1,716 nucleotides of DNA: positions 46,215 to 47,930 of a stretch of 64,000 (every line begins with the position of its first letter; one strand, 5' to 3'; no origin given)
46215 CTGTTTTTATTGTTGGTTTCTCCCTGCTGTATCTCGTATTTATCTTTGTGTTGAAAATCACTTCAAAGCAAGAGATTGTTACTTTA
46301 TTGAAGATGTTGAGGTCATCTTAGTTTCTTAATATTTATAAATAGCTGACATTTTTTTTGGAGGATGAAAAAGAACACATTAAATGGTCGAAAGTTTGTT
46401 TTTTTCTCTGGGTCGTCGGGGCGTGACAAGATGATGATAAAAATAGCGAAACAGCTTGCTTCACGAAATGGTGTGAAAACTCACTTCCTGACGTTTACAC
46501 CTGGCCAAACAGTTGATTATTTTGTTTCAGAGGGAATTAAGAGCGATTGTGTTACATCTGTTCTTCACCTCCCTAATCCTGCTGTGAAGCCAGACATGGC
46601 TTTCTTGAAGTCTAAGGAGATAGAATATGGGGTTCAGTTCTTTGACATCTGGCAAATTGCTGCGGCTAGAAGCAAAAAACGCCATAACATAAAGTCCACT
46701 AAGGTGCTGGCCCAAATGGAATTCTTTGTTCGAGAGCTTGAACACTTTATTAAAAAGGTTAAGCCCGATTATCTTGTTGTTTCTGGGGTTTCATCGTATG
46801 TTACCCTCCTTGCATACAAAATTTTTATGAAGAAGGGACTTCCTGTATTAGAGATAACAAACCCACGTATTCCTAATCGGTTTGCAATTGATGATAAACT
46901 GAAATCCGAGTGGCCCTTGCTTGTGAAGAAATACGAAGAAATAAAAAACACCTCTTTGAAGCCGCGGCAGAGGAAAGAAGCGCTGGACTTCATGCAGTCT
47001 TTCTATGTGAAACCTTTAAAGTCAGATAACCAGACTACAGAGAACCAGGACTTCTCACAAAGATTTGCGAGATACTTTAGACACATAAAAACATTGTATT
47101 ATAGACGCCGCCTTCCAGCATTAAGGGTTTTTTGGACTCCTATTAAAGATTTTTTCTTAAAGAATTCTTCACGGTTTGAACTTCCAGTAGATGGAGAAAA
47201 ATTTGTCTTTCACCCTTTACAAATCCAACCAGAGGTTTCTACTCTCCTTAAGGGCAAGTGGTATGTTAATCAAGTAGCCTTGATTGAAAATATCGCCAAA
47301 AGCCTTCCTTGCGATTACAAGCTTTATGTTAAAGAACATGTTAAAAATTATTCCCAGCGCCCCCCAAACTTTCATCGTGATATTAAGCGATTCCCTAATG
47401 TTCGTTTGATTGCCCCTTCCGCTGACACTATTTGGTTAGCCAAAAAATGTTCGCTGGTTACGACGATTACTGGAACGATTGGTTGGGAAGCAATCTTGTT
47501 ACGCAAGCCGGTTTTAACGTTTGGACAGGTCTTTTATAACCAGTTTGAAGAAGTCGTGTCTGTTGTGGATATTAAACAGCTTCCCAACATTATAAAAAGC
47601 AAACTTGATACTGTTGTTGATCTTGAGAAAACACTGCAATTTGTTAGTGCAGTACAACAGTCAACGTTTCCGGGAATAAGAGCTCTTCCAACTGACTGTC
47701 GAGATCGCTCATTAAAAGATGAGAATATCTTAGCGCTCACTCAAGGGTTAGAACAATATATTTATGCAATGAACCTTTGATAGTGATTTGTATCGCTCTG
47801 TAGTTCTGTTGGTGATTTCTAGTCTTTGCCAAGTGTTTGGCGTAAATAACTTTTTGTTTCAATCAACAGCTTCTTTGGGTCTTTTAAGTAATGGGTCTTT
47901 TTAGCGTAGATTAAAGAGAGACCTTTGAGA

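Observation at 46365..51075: Two cytoplasmic alkaline-phosphatase-superfamily enzymes and a KpsS-like protein as candidate phosphonate / nonulosonate transferases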

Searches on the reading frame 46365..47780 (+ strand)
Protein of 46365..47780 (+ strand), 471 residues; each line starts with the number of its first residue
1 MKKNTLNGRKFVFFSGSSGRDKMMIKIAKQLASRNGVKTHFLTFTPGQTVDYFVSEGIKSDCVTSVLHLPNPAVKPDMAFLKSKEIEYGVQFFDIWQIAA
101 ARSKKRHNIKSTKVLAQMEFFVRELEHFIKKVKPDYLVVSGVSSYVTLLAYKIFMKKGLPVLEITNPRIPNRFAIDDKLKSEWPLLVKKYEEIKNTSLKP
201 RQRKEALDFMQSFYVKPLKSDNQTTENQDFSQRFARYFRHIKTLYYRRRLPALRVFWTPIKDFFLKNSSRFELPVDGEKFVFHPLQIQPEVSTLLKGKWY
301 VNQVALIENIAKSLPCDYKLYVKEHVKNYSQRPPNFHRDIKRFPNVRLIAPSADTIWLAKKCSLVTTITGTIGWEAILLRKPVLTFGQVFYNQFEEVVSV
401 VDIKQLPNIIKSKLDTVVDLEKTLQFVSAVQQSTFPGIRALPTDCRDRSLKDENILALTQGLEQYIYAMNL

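Call 3: search_protein_families(library=pfam, proteins=[window:46365-47780:+], max_evalue=0.01)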
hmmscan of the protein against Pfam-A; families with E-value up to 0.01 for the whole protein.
window:46365-47780:+ (471 aa): 2 families
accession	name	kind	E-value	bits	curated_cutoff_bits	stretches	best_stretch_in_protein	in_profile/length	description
PF05159.20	Capsule_synth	-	2e-10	41.1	20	1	209-392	76-267/310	Capsule polysaccharide biosynthesis protein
PF02350.25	Epimerase_2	-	2.4e-05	23.8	30.6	0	333-386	232-284/347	UDP-N-acetylglucosamine 2-epimerase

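Call 8: search_protein_families(library=ncbifam, proteins=[window:46365-47780:+], max_evalue=0.01)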
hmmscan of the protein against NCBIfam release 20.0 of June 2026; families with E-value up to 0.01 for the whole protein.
window:46365-47780:+ (471 aa): 2 families
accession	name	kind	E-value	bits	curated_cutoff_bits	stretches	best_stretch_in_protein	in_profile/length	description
TIGR00236.1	wecB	equivalog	0.00015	21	210.15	1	332-386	246-300/366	non-hydrolyzing UDP-N-acetylglucosamine 2-epimerase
NF046086.1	BFO_1060_trans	domain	0.01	15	200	0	315-388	219-291/365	BFO_1060 family glycosyltransferase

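Call 56: find_homologous_proteins(query=window:46365-47780:+)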
Query window:46365-47780:+ (471 aa): 249 proteins with E <= 0.001 among 5931 candidates; the best 120 are listed.
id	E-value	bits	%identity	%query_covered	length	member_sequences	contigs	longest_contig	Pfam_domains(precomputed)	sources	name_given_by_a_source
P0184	0.0e+0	1064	100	100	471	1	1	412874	PF05159.21,PF02350.26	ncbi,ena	-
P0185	2.1e-163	563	53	100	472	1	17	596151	PF05159.21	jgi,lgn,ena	jgi:hypothetical protein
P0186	2.4e-152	526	51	99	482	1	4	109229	PF05159.21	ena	-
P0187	2.0e-149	517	50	100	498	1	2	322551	PF05159.21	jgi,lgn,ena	jgi:hypothetical protein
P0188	3.5e-147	509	50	97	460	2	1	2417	PF05159.21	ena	-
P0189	5.1e-142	492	48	99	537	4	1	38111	PF05159.21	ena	-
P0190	9.4e-141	488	46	99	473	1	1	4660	PF05159.21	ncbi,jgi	-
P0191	3.7e-139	483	46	99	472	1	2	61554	PF05159.21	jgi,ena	jgi:hypothetical protein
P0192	4.5e-139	482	48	98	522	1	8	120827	PF05159.21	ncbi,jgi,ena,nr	ncbi:MAG TPA: hypothetical protein VJI15_00730 [Candidatus Nanoarchaeia archaeon]|nr:hypothetical pr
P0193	1.6e-134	467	47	98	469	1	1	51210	PF05159.21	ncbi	-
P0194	1.1e-133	465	45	99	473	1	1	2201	PF05159.21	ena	-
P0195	1.7e-124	434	45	99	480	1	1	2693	PF05159.21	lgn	-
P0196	2.2e-122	427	45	98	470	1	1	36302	PF05159.21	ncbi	-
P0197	2.3e-122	427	44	98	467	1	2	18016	PF05159.21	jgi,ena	-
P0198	1.3e-121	425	45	98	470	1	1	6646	PF05159.21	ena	-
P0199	1.0e-120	422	44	100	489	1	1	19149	PF05159.21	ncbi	-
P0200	3.0e-119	417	42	98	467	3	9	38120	PF05159.21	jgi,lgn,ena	-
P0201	1.3e-117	412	44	94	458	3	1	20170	PF05159.21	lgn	-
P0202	1.6e-117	411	41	98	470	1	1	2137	PF05159.21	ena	-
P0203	7.1e-117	409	42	98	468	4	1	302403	PF05159.21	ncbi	-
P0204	2.3e-115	404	41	99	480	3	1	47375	PF05159.21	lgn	-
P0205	3.4e-112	394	41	98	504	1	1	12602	PF05159.21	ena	-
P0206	4.9e-97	344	36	99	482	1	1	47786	PF05159.21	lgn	-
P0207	5.3e-97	344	37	97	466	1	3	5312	PF05159.21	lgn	-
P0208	1.6e-96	342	38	96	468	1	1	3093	PF05159.21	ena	-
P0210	2.2e-93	332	36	98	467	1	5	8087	PF05159.21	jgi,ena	-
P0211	5.3e-93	331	37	98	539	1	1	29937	PF05159.21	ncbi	-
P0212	2.3e-90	322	35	97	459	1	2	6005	PF05159.21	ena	-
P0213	4.9e-77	278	33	97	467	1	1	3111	PF05159.21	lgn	-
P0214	5.8e-64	235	39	87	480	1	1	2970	PF05159.21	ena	-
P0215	8.1e-59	218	32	94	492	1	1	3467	PF05159.21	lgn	-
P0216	1.4e-57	214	35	82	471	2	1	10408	PF05159.21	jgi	-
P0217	9.1e-57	211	33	90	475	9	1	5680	PF05159.21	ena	-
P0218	1.0e-54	204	32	93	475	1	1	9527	PF05159.21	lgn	-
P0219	2.1e-51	193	30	93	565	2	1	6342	PF05159.21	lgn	-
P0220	2.3e-51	193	33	88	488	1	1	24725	PF05159.21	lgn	-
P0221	1.4e-50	191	31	92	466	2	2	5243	PF05159.21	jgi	jgi:hypothetical protein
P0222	1.9e-50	190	34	75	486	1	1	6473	PF05159.21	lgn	-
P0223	1.9e-50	190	30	93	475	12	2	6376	PF05159.21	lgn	-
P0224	2.7e-50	190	34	69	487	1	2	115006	PF05159.21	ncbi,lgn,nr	ncbi:MAG: hypothetical protein HYW70_03140 [Candidatus Nealsonbacteria bacterium]|nr:hypothetical pr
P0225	8.8e-50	188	28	93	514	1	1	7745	PF05159.21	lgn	-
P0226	2.9e-49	186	31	73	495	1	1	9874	PF05159.21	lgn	-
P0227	4.2e-48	183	31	77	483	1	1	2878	PF05159.21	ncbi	-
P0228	1.1e-47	181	31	77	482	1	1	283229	PF05159.21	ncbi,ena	-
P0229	7.0e-47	179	30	82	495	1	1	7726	PF05159.21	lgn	-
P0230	4.8e-46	176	33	81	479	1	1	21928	PF05159.21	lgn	-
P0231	1.2e-45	175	33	76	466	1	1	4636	PF05159.21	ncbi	-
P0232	2.0e-45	174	30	97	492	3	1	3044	PF05159.21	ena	-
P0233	1.3e-44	171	34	63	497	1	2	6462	PF05159.21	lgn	-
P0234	5.1e-44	169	31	81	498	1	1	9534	PF05159.21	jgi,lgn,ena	-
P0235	8.7e-44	168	31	77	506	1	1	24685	PF05159.21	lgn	-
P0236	1.1e-43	168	30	77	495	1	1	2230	PF05159.21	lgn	-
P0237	2.5e-43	167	30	81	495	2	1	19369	PF05159.21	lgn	-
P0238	7.1e-43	165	32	77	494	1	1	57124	PF05159.21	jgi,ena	-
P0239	7.5e-43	165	29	89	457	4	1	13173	PF05159.21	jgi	jgi:hypothetical protein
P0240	8.2e-43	165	32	77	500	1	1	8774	PF05159.21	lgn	-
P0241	8.5e-43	165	31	96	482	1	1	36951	PF05159.21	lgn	-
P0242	1.6e-42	164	31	96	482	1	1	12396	PF05159.21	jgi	jgi:hypothetical protein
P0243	8.5e-42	162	30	76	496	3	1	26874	PF05159.21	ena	-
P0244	2.3e-41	160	31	69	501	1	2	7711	PF05159.21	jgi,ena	-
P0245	4.7e-41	159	32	67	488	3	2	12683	PF05159.21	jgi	-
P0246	5.7e-41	159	31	83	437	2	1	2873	PF05159.21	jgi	-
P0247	5.8e-41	159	32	77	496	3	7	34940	PF05159.21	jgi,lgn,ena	-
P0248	8.0e-41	159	28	87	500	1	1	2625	PF05159.21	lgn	-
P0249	8.9e-41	158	30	76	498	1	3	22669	PF05159.21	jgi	jgi:hypothetical protein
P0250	4.3e-40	156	31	78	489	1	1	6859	PF05159.21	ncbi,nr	ncbi:MAG: hypothetical protein EXS63_09710 [Candidatus Omnitrophica bacterium]|nr:hypothetical prote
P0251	6.1e-40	156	30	83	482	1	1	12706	PF05159.21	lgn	-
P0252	1.3e-39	155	31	72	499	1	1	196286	PF05159.21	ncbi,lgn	-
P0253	4.7e-39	153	31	65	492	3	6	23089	PF05159.21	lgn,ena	-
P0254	5.4e-39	153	31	73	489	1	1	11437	PF05159.21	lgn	-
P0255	1.3e-38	151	27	96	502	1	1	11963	PF05159.21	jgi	jgi:hypothetical protein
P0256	2.2e-38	151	28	87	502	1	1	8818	PF05159.21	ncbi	-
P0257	4.7e-38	149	29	83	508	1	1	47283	PF05159.21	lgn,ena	-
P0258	6.0e-38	149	31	66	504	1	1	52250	PF05159.21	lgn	-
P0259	7.7e-38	149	29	73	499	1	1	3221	PF05159.21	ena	-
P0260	7.8e-38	149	28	71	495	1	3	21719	PF05159.21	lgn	-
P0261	1.1e-37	148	30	65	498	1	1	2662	PF05159.21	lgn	-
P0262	2.0e-37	147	30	77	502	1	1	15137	PF05159.21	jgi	jgi:hypothetical protein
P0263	2.3e-37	147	31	77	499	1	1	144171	PF05159.21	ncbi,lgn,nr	ncbi:MAG: hypothetical protein Q7R92_01310 [bacterium]|nr:hypothetical protein [bacterium]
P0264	2.6e-37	147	28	85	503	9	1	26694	PF05159.21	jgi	-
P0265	2.7e-37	147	31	81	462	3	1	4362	PF05159.21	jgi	-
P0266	3.1e-37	147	29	78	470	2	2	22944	PF05159.21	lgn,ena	-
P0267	3.2e-37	147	29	76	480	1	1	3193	PF05159.21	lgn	-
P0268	3.4e-37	147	43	39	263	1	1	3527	PF05159.21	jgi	-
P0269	3.8e-37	146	28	80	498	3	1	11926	PF05159.21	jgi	-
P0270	1.0e-36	145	28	76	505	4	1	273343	PF05159.21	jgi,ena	-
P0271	1.0e-36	145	29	94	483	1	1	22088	PF05159.21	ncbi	-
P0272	3.3e-36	143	29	76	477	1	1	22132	PF05159.21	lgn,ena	-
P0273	1.1e-35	142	28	78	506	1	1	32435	PF05159.21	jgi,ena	-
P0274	1.2e-35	141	30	79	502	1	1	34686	PF05159.21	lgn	-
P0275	1.7e-35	141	30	81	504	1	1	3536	PF05159.21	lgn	-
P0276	2.9e-35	140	30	71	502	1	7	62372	PF05159.21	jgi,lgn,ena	-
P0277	4.1e-35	140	30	79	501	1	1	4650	PF05159.21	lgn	-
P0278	4.7e-35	140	31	79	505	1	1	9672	PF05159.21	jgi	-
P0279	8.5e-35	139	31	76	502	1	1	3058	PF05159.21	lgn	-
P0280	1.0e-34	138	28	72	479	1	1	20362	PF05159.21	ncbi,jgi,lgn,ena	-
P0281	1.1e-34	138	28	87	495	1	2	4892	PF05159.21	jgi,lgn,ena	-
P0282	1.1e-34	138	26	90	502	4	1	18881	PF05159.21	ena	-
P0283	1.2e-34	138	29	76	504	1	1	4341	PF05159.21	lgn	-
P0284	1.5e-34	138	30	76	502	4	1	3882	PF05159.21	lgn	-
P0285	1.9e-34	138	29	77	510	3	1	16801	PF05159.21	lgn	-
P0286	2.3e-34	137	28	82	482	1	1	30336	PF05159.21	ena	-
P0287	7.3e-34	136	29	68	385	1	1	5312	PF05159.21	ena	-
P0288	9.0e-34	135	30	71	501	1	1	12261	PF05159.21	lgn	-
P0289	2.2e-33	134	30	78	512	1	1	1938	PF05159.21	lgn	-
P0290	2.2e-33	134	32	72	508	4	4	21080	PF05159.21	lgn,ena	-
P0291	3.7e-33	133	30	77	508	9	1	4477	PF05159.21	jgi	-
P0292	3.9e-33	133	29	77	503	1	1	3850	PF05159.21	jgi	jgi:hypothetical protein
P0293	4.6e-33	133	29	77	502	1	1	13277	PF05159.21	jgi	jgi:hypothetical protein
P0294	5.4e-33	133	32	70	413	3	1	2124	PF05159.21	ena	-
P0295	5.5e-33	133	31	78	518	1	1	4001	PF05159.21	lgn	-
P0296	8.2e-33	132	30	77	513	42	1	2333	PF05159.21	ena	-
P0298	1.4e-32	131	27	90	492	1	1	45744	PF05159.21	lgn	-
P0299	1.9e-32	131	28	78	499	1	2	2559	PF05159.21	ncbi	-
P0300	2.0e-32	131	28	76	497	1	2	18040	PF05159.21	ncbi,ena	-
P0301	2.5e-32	131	30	77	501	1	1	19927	PF05159.21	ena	-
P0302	2.5e-32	131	29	76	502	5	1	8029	PF05159.21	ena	-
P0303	3.3e-32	130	29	75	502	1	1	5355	PF05159.21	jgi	jgi:hypothetical protein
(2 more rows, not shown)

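Call 57: search_solved_structures(query=window:46365-47780:+, max_evalue=1, show_alignments=2)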
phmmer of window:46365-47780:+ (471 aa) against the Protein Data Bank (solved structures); distinct sequences matched with E-value up to 1: 11.
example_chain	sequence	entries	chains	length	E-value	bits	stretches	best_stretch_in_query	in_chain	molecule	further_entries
8fuw_A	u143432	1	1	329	0.00014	24.2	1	317-393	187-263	Capsule polysaccharide export protein KpsC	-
8fux_A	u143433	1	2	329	0.00014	24.2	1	317-393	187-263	Capsule polysaccharide export protein KpsC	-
6mgc_A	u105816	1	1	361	0.00017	24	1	317-392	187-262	Capsule polysaccharide export protein KpsC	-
6mgb_A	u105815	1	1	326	0.022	17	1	319-392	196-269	Capsular polysaccharide export system protein KpsC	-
6mgd_A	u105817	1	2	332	0.052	15.7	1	251-394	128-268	Capsular polysaccharide export system protein KpsC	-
5n9j_F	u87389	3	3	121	0.32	13.1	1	99-162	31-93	Mediator Complex Subunit 9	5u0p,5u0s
5ab8_A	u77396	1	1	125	0.38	12.9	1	5-72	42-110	GROUP 1 TRUNCATED HEMOGLOBIN GLBN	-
1idr_A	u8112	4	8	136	0.47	12.6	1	5-72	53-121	HEMOGLOBIN HBN | Hemoglobin-like protein HbN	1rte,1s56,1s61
2gkm_A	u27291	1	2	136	0.49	12.5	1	5-72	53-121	Hemoglobin-like protein HbN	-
2gln_A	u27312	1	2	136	0.84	11.7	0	5-72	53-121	Hemoglobin-like protein HbN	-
7p3a_A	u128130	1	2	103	0.93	11.6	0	165-222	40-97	RNA transcription, translation and transport factor protein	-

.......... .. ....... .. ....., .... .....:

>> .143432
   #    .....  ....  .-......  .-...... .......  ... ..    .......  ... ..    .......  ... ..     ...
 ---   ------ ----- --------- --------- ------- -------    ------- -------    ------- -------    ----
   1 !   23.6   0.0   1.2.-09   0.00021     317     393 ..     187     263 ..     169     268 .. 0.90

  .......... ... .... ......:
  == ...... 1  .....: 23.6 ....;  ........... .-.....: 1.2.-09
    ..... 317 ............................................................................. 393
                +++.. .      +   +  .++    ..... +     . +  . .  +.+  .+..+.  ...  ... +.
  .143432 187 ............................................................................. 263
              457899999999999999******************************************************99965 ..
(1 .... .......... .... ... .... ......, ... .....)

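Call 61: find_encoding_contigs(protein=P0185, flank=10000, max_places=2)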
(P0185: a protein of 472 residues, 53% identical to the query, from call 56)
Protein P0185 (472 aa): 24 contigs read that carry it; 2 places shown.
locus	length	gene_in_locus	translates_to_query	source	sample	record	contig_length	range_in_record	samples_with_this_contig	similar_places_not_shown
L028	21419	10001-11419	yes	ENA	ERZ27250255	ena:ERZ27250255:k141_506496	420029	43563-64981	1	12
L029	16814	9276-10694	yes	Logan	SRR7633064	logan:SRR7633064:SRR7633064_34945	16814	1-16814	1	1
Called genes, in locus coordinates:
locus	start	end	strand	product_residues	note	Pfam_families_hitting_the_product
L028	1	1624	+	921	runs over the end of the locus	PF02516:STT3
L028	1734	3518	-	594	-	PF14306:PUA_2, PF01747:ATP-sulfurylase, PF08433:KTI12 (faint), PF01583:APS_kinase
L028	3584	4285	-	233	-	PF01739:CheR (faint), PF05148:Methyltransf_8 (weak), PF13489:Methyltransf_23, PF07021:MetW (faint), PF08241:Methyltransf_11, PF08242:Methyltransf_12, PF13649:Methyltransf_25 (weak), PF13847:Methyltransf_31 (weak)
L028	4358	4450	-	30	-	-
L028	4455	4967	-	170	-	-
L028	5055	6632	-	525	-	PF02310:B12-binding, PF04055:Radical_SAM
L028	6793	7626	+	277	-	-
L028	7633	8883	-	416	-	PF01943:Polysacc_synt, PF13440:Polysacc_synt_3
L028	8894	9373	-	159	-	PF04101:Glyco_tran_28_C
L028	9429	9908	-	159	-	PF08660:Alg14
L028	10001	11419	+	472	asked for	PF05159:Capsule_synth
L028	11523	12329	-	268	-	PF00528:BPD_transp_1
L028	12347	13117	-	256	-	PF13555:AAA_29 (weak), PF00005:ABC_tran, PF13304:AAA_21 (faint)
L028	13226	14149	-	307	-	PF13379:NMT1_2 (faint), PF12974:Phosphonate-bd, PF09084:NMT1, PF16868:NMT1_3 (faint), PF12727:PBP_like (weak)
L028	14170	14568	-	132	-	PF01467:CTP_transf_like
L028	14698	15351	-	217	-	PF13489:Methyltransf_23 (weak), PF08241:Methyltransf_11, PF08242:Methyltransf_12, PF13649:Methyltransf_25 (weak)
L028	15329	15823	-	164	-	PF19480:DUF6016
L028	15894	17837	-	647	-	PF01370:Epimerase, PF02719:Polysacc_synt_2, PF04321:RmlD_sub_bind, PF16363:GDP_Man_Dehyd, PF07993:NAD_binding_4, PF00534:Glycos_transf_1, PF13524:Glyco_trans_1_2, PF13692:Glyco_trans_1_4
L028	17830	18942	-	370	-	PF01370:Epimerase, PF02719:Polysacc_synt_2, PF04321:RmlD_sub_bind, PF01073:3Beta_HSD, PF16363:GDP_Man_Dehyd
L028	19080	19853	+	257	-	PF00483:NTP_transferase, PF12804:NTP_transf_3 (faint)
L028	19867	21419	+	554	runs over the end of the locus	PF00884:Sulfatase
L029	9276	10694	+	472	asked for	PF05159:Capsule_synth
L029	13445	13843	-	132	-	PF01467:CTP_transf_like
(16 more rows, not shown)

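Call 62: find_encoding_contigs(protein=P0187, flank=10000, max_places=1)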
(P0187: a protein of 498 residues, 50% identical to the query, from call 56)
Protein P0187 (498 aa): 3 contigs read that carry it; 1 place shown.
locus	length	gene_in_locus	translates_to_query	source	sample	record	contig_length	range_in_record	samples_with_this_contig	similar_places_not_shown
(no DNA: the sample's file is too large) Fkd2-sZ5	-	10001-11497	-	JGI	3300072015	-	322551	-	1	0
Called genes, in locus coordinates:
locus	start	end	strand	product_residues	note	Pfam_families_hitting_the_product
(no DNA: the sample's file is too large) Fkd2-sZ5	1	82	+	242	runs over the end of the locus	PF00005:ABC_tran, PF13555:AAA_29 (faint), PF13304:AAA_21 (faint)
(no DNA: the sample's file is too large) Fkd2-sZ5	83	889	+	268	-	PF00528:BPD_transp_1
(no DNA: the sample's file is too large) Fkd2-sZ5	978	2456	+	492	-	PF01663:Phosphodiest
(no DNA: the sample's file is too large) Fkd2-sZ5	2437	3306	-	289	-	PF02811:PHP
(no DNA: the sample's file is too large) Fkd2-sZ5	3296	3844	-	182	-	-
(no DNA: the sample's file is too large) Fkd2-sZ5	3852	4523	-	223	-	PF18167:Sa_NUDIX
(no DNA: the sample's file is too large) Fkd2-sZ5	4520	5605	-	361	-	-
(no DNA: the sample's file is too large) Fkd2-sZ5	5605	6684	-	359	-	-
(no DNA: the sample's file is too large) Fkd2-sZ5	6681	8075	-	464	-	PF01663:Phosphodiest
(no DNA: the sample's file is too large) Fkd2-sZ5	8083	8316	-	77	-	-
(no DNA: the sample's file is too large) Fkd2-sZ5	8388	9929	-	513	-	PF01943:Polysacc_synt, PF01554:MatE, PF03023:MurJ (weak), PF01554:MatE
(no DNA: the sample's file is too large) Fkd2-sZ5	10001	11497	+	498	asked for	PF05159:Capsule_synth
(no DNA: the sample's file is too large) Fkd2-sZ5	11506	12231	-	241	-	PF01066:CDP-OH_P_transf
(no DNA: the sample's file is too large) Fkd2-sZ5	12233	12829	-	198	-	PF08241:Methyltransf_11, PF08242:Methyltransf_12, PF13649:Methyltransf_25 (weak), PF13489:Methyltransf_23, PF13847:Methyltransf_31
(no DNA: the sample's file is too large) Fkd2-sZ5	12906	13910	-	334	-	PF13439:Glyco_transf_4 (faint), PF00534:Glycos_transf_1, PF13692:Glyco_trans_1_4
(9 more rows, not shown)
